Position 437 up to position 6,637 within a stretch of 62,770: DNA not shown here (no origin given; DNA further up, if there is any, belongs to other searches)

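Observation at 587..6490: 1967-aa orphan protein with papain-like catalytic motifs separated by ~700 residues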

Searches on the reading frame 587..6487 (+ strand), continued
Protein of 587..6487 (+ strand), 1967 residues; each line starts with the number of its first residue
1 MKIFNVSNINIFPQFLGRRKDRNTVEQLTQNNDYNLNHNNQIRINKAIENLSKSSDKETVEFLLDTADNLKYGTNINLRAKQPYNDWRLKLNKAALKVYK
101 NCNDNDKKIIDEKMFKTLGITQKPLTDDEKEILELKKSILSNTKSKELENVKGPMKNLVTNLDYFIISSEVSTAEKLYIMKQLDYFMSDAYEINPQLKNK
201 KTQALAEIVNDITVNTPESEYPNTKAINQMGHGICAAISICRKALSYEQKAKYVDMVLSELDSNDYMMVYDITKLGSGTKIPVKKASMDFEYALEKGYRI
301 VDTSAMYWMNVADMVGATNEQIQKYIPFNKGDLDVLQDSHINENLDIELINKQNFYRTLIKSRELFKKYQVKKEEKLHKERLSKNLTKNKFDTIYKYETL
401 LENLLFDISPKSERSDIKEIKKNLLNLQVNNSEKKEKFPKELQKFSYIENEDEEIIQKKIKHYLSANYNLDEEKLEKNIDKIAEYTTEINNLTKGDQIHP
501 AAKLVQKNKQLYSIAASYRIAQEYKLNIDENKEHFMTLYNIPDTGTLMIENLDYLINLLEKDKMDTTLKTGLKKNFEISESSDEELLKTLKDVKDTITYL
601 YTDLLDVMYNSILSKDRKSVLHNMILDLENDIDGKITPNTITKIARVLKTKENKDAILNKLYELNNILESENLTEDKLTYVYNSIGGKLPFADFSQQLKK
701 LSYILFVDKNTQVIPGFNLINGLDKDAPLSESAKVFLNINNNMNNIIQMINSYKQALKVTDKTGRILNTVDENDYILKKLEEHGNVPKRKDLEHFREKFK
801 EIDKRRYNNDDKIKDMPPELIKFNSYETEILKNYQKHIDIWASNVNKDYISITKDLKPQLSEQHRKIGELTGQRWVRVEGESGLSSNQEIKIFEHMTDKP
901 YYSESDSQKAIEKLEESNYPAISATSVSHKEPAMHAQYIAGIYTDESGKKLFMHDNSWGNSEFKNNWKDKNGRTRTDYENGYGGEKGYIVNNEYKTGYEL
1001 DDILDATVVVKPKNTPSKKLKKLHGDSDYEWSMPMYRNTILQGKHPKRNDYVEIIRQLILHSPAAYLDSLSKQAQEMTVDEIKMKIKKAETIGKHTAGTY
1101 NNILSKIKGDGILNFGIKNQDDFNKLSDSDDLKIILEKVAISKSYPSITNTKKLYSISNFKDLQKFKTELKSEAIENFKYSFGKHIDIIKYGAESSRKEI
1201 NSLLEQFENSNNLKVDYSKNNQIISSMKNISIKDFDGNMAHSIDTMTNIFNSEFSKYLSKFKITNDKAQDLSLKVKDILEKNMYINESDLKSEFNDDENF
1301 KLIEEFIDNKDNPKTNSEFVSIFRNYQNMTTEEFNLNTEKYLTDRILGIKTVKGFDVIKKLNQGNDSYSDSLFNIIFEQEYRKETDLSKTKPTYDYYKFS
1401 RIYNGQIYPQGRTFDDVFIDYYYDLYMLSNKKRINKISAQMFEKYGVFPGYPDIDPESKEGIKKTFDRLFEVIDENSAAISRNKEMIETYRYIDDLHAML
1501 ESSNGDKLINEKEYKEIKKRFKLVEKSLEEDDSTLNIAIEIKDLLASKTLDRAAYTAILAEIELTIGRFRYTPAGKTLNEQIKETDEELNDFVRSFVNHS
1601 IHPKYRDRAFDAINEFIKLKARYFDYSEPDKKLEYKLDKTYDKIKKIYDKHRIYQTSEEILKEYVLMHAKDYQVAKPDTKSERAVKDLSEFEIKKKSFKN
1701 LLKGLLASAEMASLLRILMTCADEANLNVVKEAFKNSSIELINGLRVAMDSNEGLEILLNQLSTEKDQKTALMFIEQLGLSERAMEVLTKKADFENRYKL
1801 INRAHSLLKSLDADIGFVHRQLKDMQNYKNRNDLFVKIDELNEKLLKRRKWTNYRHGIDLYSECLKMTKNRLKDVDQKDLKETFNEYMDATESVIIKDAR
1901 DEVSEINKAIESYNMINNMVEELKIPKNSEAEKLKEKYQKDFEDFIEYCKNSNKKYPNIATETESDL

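Call 24: find_related_loci(query=A1, collection=genome_contigs, flank=6000)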
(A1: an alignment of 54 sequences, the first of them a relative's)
Query A1 (1967 aa) in genome_contigs; peptide patterns used: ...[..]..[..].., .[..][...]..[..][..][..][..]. (x = any residue, [..] = any of these).
155 stretches matched a pattern; 146 encode a relative of the query (tblastn E <= 1e-3); the best 80 are kept; 78 distinct loci.
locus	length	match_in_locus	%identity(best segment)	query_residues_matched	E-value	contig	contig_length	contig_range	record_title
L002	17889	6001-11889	39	1-1948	0e+0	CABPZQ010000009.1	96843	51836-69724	MAG TPA_asm: uncultured bacterium isolate MGYG-HGUT-00385 genome assembly, contig: GUT_GENOME008347_9, whole genome shot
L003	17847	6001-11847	41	1-1942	0e+0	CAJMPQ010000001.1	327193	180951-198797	TPA_asm: uncultured bacterium isolate ERR1600607-bin.33 genome assembly, contig: NODE_4_length_327193_cov_22.318068, who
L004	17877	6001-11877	37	6-1952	0e+0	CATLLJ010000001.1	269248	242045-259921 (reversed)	MAG TPA_asm: uncultured bacterium isolate MGG30239_1678865808 genome assembly, contig: shRTF5_18, whole genome shotgun s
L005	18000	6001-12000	36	1-1962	0e+0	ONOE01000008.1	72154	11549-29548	uncultured bacterium isolate RUG493 genome assembly, contig: scaffold_146, whole genome shotgun sequence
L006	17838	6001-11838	37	6-1938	0e+0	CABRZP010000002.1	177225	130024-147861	MAG TPA_asm: uncultured bacterium isolate MGYG-HGUT-02077 genome assembly, contig: GUT_GENOME126180_2, whole genome shot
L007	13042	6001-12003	36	9-1967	0e+0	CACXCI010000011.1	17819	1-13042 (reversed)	uncultured bacterium isolate RUG11132 genome assembly, contig: RUG11132_asm_11, whole genome shotgun sequence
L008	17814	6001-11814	37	1-1944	0e+0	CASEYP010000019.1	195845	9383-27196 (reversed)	uncultured bacterium isolate SI.A93.metabat-bins.156 genome assembly, contig: SI.A93.metabat-bins.156.fa_k141_245727, wh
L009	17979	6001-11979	35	1-1960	0e+0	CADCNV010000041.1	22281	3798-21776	uncultured bacterium isolate RUG14818 genome assembly, contig: RUG14818_asm_41, whole genome shotgun sequence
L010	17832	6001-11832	36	1-1963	0e+0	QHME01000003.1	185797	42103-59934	MAG: Candidatus Melainabacteria bacterium isolate js4906-23-3_S14_33_15 js4906-23-3_S14_scaffold_13, whole genome shotgu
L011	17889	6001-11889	39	1-1948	0e+0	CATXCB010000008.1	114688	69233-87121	MAG TPA_asm: uncultured bacterium isolate ERR9578265_bin.11_MetaWRAP_v1.3_MAG genome assembly, contig: ERZ18533859.184,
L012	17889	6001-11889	36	1-1967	0e+0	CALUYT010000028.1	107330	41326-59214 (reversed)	MAG: Candidatus Gastranaerophilales bacterium isolate E19__bin192 genome assembly, contig: E19__k127_291834, whole genom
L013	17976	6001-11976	35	1-1959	0e+0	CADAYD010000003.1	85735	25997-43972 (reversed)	uncultured bacterium isolate RUG13727 genome assembly, contig: RUG13727_asm_3, whole genome shotgun sequence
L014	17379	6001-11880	35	1-1959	0e+0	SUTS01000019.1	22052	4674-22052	MAG: Cyanobacteria bacterium SIG26 NODE_44861_length_22052_cov_10.023900, whole genome shotgun sequence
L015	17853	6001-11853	34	12-1961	0e+0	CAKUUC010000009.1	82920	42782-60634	MAG: uncultured Candidatus Melainabacteria bacterium isolate REFINED_METABAT215_TOP10_CONTIGS_1500_ASSEMBLY_K77_MERGED__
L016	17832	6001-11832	35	1-1963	0e+0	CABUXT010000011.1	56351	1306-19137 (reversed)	MAG TPA_asm: uncultured cyanobacterium isolate MGYG-HGUT-04473 genome assembly, contig: GUT_GENOME276506_11, whole genom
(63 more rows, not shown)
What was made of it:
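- On Secreted toxin / effector: The distribution is lineage-wide (call 24).
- Checked: 146 species genomes carry a relative (call 24).
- The protein is conserved full-length in 146 species genomes, nearly all named ones from one bacterial group (call 24), rather than patchy or polymorphic.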

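Call 66: search_protein_families(library=pfam, alignment_id=A6, max_evalue=1)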
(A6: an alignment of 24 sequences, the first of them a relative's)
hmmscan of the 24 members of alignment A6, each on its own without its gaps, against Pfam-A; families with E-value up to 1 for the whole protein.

A. member 1, P0001 (1967 aa): 2 families
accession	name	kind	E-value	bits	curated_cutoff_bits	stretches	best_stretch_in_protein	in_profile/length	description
PF16519.10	TRPM_tetra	-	0.15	12.6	26.6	1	1261-1288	4-31/56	Tetramerisation domain of TRPM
PF03344.20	Daxx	-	0.3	11.7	27.6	0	1930-1960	8-38/99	Daxx N-terminal Rassf1C-interacting domain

B. families by the number of members that match (of 24 scanned): 54 families (the first 25 are shown)
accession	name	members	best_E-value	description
PF24622.1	TMP_4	3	0.025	Tape measure protein domain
PF16524.11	RisS_PPD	2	0.0077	Periplasmic domain of Sensor histidine kinase RisS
PF07261.16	DnaB_2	2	0.0088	Replication initiation and membrane attachment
PF05627.16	AvrRpt-cleavage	2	0.11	Cleavage site for pathogenic type III effector avirulence factor Avr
PF10273.14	WGG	1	0.0054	Pre-rRNA-processing protein TSR2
PF16844.10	DIMCO_N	1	0.006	Dinitrogenase iron-molybdenum cofactor, N-terminal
PF02185.22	HR1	1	0.0077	Hr1 repeat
PF18165.6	pP_pnuc_1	1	0.023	Predicted pPIWI-associating nuclease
PF07005.16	SBD_N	1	0.026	Sugar-binding N-terminal domain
PF20521.3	DUF6736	1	0.033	Family of unknown function (DUF6736)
PF23298.1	FZ_RECK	1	0.035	RECK, frizzled-like domain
PF02026.21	RyR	1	0.036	RyR domain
PF23030.1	SCAF11-like_C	1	0.041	SCAF11-like, C-terminal domain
PF04281.18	Tom22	1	0.052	Mitochondrial import receptor subunit Tom22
PF14842.11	FliG_N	1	0.056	FliG N-terminal domain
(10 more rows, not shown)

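Call 71: list_cluster_members(proteins=[P0001, P0004, P0033, P0031, P0109])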
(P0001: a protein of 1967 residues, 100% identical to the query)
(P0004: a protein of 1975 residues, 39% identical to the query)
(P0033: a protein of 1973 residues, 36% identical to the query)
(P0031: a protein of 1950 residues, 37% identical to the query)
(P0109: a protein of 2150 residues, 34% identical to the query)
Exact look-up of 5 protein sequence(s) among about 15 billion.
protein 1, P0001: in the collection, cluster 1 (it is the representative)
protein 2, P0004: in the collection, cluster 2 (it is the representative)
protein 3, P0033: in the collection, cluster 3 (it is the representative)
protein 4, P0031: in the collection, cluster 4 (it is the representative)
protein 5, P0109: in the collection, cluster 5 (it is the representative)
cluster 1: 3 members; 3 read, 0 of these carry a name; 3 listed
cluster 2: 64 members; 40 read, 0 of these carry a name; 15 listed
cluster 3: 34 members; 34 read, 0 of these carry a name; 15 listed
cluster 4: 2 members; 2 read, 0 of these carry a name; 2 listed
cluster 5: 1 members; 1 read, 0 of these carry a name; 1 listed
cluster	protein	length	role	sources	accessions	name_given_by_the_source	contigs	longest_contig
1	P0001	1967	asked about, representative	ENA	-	-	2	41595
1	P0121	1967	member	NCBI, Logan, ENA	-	-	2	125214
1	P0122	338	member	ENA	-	-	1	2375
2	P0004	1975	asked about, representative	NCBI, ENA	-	-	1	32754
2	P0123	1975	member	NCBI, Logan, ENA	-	-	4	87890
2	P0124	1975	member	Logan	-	-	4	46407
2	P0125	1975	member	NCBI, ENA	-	-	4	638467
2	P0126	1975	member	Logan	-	-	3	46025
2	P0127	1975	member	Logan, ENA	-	-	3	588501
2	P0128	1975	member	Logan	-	-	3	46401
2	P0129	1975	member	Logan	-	-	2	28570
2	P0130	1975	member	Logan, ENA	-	-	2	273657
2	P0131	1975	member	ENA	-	-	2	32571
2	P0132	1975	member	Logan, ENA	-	-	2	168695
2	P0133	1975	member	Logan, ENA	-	-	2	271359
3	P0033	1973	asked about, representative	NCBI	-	-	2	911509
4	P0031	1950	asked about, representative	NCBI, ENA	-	-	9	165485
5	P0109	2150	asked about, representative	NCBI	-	-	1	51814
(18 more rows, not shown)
